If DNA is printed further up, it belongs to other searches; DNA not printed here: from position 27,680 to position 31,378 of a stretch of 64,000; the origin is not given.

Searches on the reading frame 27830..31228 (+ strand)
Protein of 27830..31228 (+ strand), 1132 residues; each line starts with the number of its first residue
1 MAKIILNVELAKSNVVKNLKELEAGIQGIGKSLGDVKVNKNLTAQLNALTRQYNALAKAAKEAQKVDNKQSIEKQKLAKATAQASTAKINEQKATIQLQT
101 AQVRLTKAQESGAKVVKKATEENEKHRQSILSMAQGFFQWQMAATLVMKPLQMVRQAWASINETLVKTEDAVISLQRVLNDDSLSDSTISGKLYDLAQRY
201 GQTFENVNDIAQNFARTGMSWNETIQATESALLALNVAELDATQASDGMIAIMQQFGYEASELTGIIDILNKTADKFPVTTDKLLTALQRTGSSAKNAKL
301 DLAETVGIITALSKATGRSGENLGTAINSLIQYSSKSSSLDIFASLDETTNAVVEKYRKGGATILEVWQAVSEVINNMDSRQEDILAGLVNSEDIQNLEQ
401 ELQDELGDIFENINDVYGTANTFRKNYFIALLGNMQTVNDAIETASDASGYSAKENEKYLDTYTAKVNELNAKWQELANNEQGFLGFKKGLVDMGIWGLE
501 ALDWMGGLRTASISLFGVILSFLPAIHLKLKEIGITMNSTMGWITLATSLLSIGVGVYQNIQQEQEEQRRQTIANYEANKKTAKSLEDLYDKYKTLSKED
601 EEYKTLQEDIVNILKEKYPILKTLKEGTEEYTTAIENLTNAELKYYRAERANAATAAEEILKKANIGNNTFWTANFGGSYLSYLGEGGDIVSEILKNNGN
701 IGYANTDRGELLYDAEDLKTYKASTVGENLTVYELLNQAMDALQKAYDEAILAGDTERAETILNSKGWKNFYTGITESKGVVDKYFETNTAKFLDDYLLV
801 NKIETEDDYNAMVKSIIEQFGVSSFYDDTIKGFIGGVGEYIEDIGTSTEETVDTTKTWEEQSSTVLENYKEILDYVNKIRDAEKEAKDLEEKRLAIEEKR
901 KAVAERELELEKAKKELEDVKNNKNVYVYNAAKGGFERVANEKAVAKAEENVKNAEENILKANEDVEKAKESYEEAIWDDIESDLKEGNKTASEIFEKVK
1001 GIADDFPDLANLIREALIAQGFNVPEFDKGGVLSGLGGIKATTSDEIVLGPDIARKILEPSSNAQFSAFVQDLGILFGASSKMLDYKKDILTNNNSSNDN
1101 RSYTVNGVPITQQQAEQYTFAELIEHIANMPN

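Call 9: search_protein_families(library=phrogs, proteins=[window:27830-31228:+], max_evalue=0.00001)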
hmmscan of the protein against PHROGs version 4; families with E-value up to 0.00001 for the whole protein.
window:27830-31228:+ (1132 aa): 13 families
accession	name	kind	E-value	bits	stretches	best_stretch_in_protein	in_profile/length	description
phrog_4211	-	tail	3.9e-37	128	1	13-527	464-951/2625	tail length tape measure protein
phrog_14917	-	tail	8e-21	74.3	1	109-478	282-617/2249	tail length tape measure protein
phrog_28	-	tail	2.3e-15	57.3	1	19-478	140-566/1228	tail length tape measure protein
phrog_167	-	tail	6.2e-13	48.4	1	22-1000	157-945/1555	tail length tape measure protein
phrog_5448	-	tail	7.1e-12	44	1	189-473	304-514/3103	tail length tape measure protein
phrog_9696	-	tail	1.3e-11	44.1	1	213-331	129-246/1415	tail length tape measure protein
phrog_1533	-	tail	4.3e-11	42.1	1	192-329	276-416/1688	tail length tape measure protein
phrog_5218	-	unknown function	3e-09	36.6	1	19-659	73-770/1599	-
phrog_1293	-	tail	4.8e-09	35.6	1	37-478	64-478/1424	tail length tape measure protein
phrog_4704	-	tail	2.8e-08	33.9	1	192-332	246-385/625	tail length tape measure protein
phrog_991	-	tail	8.5e-08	31.2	1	21-478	160-575/1966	tail length tape measure protein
phrog_1272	-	tail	2.8e-07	29.6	1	13-379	94-474/1606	tail length tape measure protein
phrog_14441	-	tail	6.7e-06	27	1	187-312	100-225/241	tail length tape measure protein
